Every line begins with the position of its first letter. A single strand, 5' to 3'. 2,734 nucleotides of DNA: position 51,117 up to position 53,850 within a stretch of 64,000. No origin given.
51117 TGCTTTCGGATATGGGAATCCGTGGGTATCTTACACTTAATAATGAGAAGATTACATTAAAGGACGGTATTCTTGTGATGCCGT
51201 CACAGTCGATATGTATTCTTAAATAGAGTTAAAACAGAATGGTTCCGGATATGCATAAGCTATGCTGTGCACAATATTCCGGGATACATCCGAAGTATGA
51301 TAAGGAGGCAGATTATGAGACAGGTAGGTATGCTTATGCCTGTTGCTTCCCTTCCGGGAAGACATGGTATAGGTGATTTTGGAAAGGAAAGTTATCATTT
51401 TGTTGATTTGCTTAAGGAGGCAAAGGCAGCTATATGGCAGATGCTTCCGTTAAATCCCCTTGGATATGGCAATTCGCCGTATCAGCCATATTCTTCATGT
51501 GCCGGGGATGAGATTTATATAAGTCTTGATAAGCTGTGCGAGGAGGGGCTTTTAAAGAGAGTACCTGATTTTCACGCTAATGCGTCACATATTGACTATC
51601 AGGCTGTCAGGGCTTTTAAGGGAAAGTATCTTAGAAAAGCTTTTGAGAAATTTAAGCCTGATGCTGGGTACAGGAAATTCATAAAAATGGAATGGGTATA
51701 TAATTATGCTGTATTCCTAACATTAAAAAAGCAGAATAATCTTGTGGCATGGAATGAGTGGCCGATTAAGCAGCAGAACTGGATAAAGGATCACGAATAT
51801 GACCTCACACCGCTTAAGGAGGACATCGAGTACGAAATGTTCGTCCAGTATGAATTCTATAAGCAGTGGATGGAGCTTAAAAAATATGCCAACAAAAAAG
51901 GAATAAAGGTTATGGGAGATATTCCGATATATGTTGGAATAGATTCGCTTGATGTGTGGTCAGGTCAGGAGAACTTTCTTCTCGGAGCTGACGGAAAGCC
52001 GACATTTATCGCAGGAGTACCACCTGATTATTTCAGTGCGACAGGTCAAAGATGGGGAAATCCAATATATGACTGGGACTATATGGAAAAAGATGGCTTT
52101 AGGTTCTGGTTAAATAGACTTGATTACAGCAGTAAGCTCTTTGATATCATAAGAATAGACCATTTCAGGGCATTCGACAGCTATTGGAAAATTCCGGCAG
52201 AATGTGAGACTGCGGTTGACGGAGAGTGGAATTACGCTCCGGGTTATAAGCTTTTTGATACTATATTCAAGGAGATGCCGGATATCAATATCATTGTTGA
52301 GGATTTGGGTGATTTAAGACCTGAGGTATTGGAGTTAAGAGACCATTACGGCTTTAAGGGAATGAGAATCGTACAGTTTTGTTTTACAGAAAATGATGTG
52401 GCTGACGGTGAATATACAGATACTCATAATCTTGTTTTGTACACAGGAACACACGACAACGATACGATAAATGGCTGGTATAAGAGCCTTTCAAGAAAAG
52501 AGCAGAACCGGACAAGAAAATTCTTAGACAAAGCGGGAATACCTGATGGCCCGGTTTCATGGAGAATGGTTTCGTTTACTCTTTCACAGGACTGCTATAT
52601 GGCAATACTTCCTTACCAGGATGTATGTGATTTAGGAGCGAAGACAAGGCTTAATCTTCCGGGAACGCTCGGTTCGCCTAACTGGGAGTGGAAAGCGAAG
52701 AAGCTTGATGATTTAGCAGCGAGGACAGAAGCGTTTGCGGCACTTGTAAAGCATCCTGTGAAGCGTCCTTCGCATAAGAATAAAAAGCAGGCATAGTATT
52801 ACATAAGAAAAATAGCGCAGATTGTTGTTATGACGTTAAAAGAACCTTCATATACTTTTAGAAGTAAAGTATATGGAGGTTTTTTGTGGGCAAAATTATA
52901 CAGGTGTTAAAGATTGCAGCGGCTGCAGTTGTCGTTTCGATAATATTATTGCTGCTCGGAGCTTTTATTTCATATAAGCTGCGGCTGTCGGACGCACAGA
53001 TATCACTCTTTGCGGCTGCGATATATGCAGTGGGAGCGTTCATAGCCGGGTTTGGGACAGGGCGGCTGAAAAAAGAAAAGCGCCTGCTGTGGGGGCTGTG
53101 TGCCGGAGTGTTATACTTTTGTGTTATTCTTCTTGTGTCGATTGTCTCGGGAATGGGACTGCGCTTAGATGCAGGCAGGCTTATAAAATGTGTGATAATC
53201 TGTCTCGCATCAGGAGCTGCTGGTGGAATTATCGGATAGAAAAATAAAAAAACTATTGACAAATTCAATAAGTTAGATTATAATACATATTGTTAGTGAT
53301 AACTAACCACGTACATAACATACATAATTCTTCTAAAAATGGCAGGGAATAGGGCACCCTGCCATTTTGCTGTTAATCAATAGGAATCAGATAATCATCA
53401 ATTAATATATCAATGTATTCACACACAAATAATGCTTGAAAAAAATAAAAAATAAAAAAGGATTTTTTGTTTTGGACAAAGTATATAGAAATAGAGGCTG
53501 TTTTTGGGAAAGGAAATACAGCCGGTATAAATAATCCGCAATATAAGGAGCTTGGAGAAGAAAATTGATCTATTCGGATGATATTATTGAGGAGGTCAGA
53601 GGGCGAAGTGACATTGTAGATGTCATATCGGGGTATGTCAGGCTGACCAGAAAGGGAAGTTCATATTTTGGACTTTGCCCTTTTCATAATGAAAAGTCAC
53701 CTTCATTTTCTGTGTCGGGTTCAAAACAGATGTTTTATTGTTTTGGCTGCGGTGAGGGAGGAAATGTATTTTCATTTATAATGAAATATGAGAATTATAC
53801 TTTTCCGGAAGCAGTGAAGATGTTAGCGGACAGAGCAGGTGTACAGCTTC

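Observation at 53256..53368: Orphan consensus promoter followed ~55 nt later by a terminator: candidate ~80-nt small RNA upstream of dnaG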

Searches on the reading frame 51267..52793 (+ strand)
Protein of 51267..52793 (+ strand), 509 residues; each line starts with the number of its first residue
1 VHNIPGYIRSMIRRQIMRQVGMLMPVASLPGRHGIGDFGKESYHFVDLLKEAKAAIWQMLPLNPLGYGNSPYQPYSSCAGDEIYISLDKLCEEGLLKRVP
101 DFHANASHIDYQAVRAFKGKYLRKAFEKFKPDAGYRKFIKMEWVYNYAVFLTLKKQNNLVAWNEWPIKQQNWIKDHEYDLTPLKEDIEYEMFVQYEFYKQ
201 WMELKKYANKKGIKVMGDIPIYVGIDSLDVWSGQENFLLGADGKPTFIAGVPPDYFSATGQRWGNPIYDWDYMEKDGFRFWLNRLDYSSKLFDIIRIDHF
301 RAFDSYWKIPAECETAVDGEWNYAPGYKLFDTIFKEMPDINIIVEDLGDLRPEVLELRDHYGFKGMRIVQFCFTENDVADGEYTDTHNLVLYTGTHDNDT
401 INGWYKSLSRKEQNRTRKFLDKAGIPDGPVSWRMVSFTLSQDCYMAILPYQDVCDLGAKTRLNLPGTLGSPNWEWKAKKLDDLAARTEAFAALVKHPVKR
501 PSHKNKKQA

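Call 9: search_protein_families(library=pfam, proteins=[window:51267-52793:+])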
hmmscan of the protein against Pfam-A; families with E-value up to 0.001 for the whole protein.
window:51267-52793:+ (509 aa): 1 family
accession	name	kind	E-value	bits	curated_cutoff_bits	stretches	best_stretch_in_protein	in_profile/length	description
PF02446.23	Glyco_hydro_77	-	1.6e-152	509.1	25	1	24-478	1-460/465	4-alpha-glucanotransferase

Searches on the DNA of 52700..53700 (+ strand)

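Call 4: search_rna_families(source=window, start=52700, end=53700, threshold=evalue, max_evalue=10, show_alignments=3)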
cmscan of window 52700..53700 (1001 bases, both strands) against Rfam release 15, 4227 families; matches with E-value up to 10: 8.
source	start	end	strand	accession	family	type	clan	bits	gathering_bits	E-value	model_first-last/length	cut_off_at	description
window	52802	52877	-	RF04312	trpB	Cis-reg;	-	21.5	59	2.7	1-107/107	no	trpB ncRNA motif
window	52773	52938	+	RF01743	leu-phe_leader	Cis-reg; leader;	-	17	70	6.9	1-162/162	no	leu/phe leader RNA from Lactococcus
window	53244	53314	+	RF02077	STnc220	Gene; sRNA;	-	17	60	8.5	1-79/79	no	Salmonella enterica sRNA STnc220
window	53377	53439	-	RF01280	snoR14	Gene; snRNA; snoRNA; CD-box;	CL00076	16.8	40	3.6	1-84/84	no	Small nucleolar RNA snoR14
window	52764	52948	+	RF03532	SQ2397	Cis-reg;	-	16.4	100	3.8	1-243/243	no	Cis-regulator of HTH transcription factor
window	53337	53432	-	RF00096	U8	Gene; snRNA; snoRNA; CD-box;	-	15.4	41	4.9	24-125/135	no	U8 small nucleolar RNA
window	53302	53406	-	RF02301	TtnuCD25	Gene; snRNA; snoRNA; CD-box;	-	15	85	3.1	1-89/89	no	Tetrahymena snoRNA TtnuCD25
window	53198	53384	+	RF03532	SQ2397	Cis-reg;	-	14.5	100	9.8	1-243/243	no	Cis-regulator of HTH transcription factor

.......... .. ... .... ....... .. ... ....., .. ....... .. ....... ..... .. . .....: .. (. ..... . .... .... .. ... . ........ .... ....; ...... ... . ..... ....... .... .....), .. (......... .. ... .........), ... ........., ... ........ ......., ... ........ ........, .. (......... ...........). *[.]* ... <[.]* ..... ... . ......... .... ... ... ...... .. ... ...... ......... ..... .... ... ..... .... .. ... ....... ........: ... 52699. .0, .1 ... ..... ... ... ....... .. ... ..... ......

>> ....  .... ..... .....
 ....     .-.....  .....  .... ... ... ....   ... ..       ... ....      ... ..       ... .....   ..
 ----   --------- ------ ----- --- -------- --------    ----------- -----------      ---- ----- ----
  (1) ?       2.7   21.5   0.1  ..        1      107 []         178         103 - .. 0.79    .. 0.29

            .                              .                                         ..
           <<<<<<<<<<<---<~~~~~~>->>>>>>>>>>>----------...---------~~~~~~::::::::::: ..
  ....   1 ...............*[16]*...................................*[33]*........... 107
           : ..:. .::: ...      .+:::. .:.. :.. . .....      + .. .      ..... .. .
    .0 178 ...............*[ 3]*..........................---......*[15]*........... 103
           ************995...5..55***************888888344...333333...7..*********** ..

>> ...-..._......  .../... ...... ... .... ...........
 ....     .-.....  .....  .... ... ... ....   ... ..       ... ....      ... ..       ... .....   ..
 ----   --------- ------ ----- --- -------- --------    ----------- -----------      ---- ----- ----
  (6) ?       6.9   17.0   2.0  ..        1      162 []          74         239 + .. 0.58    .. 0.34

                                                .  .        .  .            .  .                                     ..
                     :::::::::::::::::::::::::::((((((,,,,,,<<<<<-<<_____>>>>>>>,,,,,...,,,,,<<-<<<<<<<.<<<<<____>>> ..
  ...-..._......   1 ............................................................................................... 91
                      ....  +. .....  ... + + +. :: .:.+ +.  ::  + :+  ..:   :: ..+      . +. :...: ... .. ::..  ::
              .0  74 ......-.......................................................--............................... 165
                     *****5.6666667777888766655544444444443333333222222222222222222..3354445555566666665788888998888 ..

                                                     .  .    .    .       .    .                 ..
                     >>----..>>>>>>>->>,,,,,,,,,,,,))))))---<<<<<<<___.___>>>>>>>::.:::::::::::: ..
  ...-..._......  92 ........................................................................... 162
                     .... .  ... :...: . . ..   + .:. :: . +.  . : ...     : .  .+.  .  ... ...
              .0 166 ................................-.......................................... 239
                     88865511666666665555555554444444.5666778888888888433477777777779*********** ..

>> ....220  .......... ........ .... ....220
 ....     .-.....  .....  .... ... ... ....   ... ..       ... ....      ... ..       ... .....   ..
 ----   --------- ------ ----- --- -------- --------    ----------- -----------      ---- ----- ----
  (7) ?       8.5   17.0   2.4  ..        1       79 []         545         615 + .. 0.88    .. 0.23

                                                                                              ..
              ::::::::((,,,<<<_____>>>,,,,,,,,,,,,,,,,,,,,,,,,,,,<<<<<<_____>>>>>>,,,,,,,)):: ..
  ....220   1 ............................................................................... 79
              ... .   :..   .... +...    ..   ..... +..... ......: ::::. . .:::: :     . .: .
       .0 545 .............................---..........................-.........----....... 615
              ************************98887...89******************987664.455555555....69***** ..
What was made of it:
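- On Transcription attenuator / riboswitch / leader of the downstream operon: There is no Rfam cis-regulatory match at E <= 1 (call 4).
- On Any Rfam 15 family: The best plus-strand hit over the unit is STnc220 at 17 bits, against a gathering threshold of 60, with E = 8.5 (call 4).
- Closest known: Classical intergenic trans-acting sRNA genes. Different: There is no match to any Rfam sRNA family (call 4).
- Known families: there is no Rfam family, cis-regulatory or otherwise, at E <= 1 (call 4). No cis-regulatory Rfam family matches (call 4).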

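Call 17: build_rna_model(alignment_id=A1, structure=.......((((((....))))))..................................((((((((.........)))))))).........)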
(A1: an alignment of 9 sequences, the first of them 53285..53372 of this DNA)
Model R1 built from alignment A1 (9 sequences, 91 columns); structure: as given.
model positions 88; base pairs 14; branch points 1; effective number of sequences 1.11; information 0.647 bits per position. Calibrated on 0.2 Mb of random sequence (short: E-values are rough).
structure used (alignment columns):
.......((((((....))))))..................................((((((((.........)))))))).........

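Call 18: search_with_rna_model(model_id=R1, sources=[window, L001, L002, L003, L004, L005, L006, L007, L008, L009, L010, L011, L012, L013, L014, L015, L016, L017, L018, L019, L020, L021, L022, L023, L024, L025, L026, L027, L028, L029, L030, L031, L032, L033, L034, L035, L036, L037, L038, L039, L040, L041, L042, L043, L044, L045, L046, L047, L048, L049, L050, L051, L052, L053, L054, L055, L056, L057, L058, L059, L060, L061, L062, L063, L064, L065, L066, L067, L068, L069, L070, L071, L072, L073, L074, L075, L076, L077, L078, L079, L080], max_evalue=10, show_alignments=0)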
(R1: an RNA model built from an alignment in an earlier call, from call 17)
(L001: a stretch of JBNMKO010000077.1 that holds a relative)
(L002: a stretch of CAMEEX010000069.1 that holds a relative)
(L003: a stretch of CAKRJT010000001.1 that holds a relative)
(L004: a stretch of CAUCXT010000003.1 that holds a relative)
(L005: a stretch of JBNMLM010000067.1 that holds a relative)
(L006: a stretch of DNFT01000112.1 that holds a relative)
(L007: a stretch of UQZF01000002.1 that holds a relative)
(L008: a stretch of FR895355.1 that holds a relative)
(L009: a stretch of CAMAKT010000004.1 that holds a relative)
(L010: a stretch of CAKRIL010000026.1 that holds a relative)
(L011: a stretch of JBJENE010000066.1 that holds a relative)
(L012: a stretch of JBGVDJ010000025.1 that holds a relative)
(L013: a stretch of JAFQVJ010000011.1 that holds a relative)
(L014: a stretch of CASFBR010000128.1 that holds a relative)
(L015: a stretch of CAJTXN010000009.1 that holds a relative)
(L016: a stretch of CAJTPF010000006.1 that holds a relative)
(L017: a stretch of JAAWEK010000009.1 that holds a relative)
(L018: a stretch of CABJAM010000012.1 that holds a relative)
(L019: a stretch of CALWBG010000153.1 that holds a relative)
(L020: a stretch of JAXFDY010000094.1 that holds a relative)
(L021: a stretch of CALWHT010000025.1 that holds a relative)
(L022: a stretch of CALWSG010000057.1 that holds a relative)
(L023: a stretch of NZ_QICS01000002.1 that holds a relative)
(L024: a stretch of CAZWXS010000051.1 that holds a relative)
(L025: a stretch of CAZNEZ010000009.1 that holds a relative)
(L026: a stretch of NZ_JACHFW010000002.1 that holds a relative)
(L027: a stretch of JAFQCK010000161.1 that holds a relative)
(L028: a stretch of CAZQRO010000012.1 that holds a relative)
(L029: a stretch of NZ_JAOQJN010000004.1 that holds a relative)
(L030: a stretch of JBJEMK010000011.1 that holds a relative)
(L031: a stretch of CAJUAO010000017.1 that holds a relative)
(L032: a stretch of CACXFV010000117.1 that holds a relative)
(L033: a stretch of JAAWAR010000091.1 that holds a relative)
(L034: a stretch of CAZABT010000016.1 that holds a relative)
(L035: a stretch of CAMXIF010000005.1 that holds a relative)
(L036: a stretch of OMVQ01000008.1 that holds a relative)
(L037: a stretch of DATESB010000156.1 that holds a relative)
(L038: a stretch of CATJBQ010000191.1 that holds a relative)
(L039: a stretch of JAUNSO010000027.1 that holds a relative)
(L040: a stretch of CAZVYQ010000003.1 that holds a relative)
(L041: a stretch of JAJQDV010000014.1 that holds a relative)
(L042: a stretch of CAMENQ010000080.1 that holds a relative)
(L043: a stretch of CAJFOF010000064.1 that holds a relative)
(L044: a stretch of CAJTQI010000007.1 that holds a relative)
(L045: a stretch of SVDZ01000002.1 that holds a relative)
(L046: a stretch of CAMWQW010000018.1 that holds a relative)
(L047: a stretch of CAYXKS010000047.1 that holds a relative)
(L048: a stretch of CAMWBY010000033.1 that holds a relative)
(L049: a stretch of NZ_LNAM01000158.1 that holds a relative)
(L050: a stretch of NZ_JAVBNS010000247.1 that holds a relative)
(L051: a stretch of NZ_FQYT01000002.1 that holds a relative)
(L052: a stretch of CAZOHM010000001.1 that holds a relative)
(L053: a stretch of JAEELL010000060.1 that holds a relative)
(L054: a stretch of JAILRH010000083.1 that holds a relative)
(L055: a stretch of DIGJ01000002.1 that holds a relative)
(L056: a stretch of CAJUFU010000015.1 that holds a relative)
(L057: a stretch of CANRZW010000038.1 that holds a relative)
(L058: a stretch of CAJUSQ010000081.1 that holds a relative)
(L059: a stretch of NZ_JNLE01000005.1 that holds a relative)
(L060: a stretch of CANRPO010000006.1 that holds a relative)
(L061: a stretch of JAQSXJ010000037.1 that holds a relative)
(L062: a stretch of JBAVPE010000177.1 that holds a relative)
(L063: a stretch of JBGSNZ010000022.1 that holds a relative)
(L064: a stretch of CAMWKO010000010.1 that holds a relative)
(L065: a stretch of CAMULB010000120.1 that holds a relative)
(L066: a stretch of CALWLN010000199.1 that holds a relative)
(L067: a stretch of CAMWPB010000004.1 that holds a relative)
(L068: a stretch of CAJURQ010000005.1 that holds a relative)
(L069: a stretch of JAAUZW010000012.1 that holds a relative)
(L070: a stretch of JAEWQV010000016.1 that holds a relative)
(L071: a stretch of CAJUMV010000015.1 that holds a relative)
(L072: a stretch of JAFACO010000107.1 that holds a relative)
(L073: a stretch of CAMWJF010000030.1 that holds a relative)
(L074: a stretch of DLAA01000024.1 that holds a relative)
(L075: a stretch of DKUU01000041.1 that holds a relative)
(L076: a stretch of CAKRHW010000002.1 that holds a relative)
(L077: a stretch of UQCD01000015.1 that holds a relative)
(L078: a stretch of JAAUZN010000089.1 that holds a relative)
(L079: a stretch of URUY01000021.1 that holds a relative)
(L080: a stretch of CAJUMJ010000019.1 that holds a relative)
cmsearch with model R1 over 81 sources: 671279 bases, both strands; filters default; matches with E-value up to 10: 20.
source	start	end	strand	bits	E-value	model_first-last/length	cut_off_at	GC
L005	1734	1821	+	120.7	2.1e-25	1-88/88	no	0.39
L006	1734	1821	+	120.3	2.7e-25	1-88/88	no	0.39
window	53285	53372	+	119.9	3.3e-25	1-88/88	no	0.38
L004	1734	1821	+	119.6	3.8e-25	1-88/88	no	0.38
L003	1723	1810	+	118.8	6.2e-25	1-88/88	no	0.42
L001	2671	2760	+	116.4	2.4e-24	1-88/88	no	0.39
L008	1255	1342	+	116.3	2.5e-24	1-88/88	no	0.39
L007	1768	1855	+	113.2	1.4e-23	1-88/88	no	0.42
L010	1748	1836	+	110.4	6.4e-23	1-88/88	no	0.38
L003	1770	1853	-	22.4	0.11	1-88/88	no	0.36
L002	1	21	+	19.9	0.43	68-88/88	5'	0.71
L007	1815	1905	-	17.8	1.4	1-88/88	no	0.32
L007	1740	1797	-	16.7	2.6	1-88/88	no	0.34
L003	1704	1752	-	16.5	2.9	1-88/88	no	0.33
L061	43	158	-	15.6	4.9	1-88/88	no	0.34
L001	2720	2810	-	15.5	5.1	1-88/88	no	0.41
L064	7105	7160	+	15.4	5.4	1-88/88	no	0.21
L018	4721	4826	+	14.8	7.2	1-88/88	no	0.39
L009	1802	1883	-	14.8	7.3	1-88/88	no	0.4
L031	978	1098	-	14.5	8.9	1-88/88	no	0.3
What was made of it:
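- Tried and rejected: The covariance model R1 found no homologue in 70 more distant Lachnospiraceae dnaG loci (call 18).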

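Call 24: search_with_rna_model(model_id=R1, sources=[L081, L082, L083, L084, L085, L086, L087, L088, L089, L090, L091, L092, L093, L094, L095, L096, L097, L098, L099, L100, L101, L102, L103], max_evalue=1, make_alignment=true)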
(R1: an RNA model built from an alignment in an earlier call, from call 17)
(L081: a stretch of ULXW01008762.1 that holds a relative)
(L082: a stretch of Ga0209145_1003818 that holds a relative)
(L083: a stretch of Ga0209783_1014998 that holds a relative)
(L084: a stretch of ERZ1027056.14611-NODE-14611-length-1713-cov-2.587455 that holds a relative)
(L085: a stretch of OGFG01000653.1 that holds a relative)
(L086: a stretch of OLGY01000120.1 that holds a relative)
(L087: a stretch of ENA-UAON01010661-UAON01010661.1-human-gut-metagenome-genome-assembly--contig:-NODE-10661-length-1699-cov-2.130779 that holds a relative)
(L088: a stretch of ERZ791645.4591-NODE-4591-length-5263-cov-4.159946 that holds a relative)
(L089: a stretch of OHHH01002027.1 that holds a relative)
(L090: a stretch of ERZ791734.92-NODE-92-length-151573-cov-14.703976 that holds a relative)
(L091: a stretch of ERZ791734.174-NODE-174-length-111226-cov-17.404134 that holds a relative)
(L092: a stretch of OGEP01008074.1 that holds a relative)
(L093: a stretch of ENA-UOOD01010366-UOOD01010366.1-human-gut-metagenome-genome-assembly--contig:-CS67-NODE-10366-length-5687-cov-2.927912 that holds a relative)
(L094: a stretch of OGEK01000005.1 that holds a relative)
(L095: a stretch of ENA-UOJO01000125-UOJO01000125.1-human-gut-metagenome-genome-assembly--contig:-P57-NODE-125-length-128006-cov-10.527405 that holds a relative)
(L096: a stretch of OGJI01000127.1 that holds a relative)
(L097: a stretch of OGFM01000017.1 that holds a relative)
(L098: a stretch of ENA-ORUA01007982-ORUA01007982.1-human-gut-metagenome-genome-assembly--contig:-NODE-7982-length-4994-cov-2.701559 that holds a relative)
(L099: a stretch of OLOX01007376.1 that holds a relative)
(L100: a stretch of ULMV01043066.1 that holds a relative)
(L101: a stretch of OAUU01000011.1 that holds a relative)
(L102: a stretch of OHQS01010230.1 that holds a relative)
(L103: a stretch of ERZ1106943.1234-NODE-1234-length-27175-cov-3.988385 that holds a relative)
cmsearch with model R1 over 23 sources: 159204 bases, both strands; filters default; matches with E-value up to 1: 26.
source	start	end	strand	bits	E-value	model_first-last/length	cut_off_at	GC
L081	10090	10177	-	120.3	6.4e-26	1-88/88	no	0.39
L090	5626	5713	-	120.3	6.4e-26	1-88/88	no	0.39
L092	3125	3212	+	120.3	6.4e-26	1-88/88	no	0.39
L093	1963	2050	-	120.3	6.4e-26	1-88/88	no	0.39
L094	55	142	-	120.3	6.4e-26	1-88/88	no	0.39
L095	2323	2410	-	120.3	6.4e-26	1-88/88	no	0.39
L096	6670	6757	-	120.3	6.4e-26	1-88/88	no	0.39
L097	660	747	-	120.3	6.4e-26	1-88/88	no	0.39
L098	4792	4879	-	120.3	6.4e-26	1-88/88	no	0.39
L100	6615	6702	-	120.3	6.4e-26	1-88/88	no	0.39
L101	1600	1687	+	120.3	6.4e-26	1-88/88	no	0.39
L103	5083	5170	-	120.3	6.4e-26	1-88/88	no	0.39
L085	1654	1741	-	119.9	7.8e-26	1-88/88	no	0.38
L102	212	299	-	119.9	7.8e-26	1-88/88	no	0.38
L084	411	498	+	118.5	1.7e-25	1-88/88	no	0.4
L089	4974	5061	-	118.5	1.7e-25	1-88/88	no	0.4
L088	83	170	+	118.4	1.8e-25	1-88/88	no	0.4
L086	2665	2752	+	115.8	7.5e-25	1-88/88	no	0.39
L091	3376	3463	+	112.9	3.7e-24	1-88/88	no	0.4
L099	5327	5414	+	112.9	3.7e-24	1-88/88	no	0.4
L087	883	970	+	112.8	4.1e-24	1-88/88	no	0.4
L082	573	624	+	28.6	0.0008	1-88/88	no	0.31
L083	2077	2128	+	28.6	0.0008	1-88/88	no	0.31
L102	270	327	+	17.7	0.35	1-88/88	no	0.26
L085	1712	1769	+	17.7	0.35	1-88/88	no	0.26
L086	2637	2694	-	17.3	0.43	1-88/88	no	0.28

Alignment A2: 26 matches aligned to the model, 102 columns, each read 5' to 3' on its own strand. Consensus structure (alignment columns), stored with it:
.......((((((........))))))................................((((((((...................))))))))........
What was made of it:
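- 53289..53368 (+): Predicted primary transcript of about 77-80 nt. The start is inferred at 5-8 nt after the -10 (A53289 to G53292) and the 3' end in the U-tract at 53365-53368. The 88-nt covariance model scores 110-121 bits in 9 species loci and 21 metagenome contigs and finds nothing elsewhere (calls 18, 24).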

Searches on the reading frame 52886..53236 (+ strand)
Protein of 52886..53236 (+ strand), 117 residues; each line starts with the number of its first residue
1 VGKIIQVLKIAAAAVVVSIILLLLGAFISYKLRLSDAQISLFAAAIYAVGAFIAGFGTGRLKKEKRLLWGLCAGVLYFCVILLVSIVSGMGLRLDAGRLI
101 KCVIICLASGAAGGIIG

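Call 9: search_protein_families(library=pfam, proteins=[window:52886-53236:+])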
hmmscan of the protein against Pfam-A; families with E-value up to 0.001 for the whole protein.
window:52886-53236:+ (117 aa): 1 family
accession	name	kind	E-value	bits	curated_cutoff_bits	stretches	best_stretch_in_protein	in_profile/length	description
PF12670.12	DUF3792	-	1.6e-26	93.1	31.3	1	4-117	2-115/115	Protein of unknown function (DUF3792)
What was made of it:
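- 52886..53239 (+): Upstream DUF3792 membrane-protein gene, whose 3' UTR contains the whole unit. Pfam PF12670, E = 1.6e-26 (call 9).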

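Call 72: find_encoding_contigs(protein=window:52886-53236:+, flank=1500, max_places=10)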
Protein window:52886-53236:+ (117 aa): 23 contigs read that carry it; 9 places shown.
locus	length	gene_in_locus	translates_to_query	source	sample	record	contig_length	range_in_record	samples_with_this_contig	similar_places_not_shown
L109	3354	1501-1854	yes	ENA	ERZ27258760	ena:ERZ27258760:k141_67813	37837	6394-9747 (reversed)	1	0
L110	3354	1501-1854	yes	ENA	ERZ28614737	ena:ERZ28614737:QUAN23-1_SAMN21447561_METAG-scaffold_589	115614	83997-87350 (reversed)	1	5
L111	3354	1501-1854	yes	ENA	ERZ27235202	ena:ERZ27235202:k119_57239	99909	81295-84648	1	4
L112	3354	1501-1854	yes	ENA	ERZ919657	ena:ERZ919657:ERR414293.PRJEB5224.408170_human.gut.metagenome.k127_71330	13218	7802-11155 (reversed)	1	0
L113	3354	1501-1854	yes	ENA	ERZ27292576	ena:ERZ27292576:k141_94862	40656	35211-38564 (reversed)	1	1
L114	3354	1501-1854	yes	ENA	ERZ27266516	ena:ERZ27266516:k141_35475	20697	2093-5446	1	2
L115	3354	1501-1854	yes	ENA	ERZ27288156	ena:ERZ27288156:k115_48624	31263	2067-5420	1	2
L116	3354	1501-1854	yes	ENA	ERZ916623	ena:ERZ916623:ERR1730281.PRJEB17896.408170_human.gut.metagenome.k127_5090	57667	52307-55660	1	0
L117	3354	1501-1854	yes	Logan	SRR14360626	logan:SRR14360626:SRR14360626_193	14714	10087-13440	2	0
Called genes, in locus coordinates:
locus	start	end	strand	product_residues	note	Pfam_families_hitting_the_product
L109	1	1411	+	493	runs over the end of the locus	PF02446:Glyco_hydro_77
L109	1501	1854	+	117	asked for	PF12670:DUF3792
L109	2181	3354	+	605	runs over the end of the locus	PF01807:Zn_ribbon_DnaG, PF08275:DNAG_N, PF01751:Toprim, PF13155:Toprim_2, PF13362:Toprim_3 (weak), PF13662:Toprim_4, PF10410:DnaB_bind (weak)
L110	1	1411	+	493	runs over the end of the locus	PF02446:Glyco_hydro_77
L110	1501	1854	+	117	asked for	PF12670:DUF3792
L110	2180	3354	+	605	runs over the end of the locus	PF01807:Zn_ribbon_DnaG, PF08275:DNAG_N, PF01751:Toprim, PF13155:Toprim_2, PF13362:Toprim_3 (weak), PF13662:Toprim_4, PF10410:DnaB_bind (weak)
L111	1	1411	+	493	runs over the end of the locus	PF02446:Glyco_hydro_77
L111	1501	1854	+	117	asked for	PF12670:DUF3792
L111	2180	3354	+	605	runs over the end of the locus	PF01807:Zn_ribbon_DnaG, PF08275:DNAG_N, PF01751:Toprim, PF13155:Toprim_2, PF13362:Toprim_3 (weak), PF13662:Toprim_4, PF10410:DnaB_bind (weak)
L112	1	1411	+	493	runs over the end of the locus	PF02446:Glyco_hydro_77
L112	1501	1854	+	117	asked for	PF12670:DUF3792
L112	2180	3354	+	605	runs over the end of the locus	PF01807:Zn_ribbon_DnaG, PF08275:DNAG_N, PF01751:Toprim, PF13155:Toprim_2, PF13362:Toprim_3 (weak), PF13662:Toprim_4, PF10410:DnaB_bind (weak)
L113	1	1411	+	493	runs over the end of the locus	PF02446:Glyco_hydro_77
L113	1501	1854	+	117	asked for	PF12670:DUF3792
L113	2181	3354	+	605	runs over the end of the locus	PF01807:Zn_ribbon_DnaG, PF08275:DNAG_N, PF01751:Toprim, PF13155:Toprim_2, PF13362:Toprim_3 (weak), PF13662:Toprim_4, PF10410:DnaB_bind (weak)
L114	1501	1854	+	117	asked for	PF12670:DUF3792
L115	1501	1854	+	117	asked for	PF12670:DUF3792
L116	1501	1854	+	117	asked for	PF12670:DUF3792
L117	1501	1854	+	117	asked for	PF12670:DUF3792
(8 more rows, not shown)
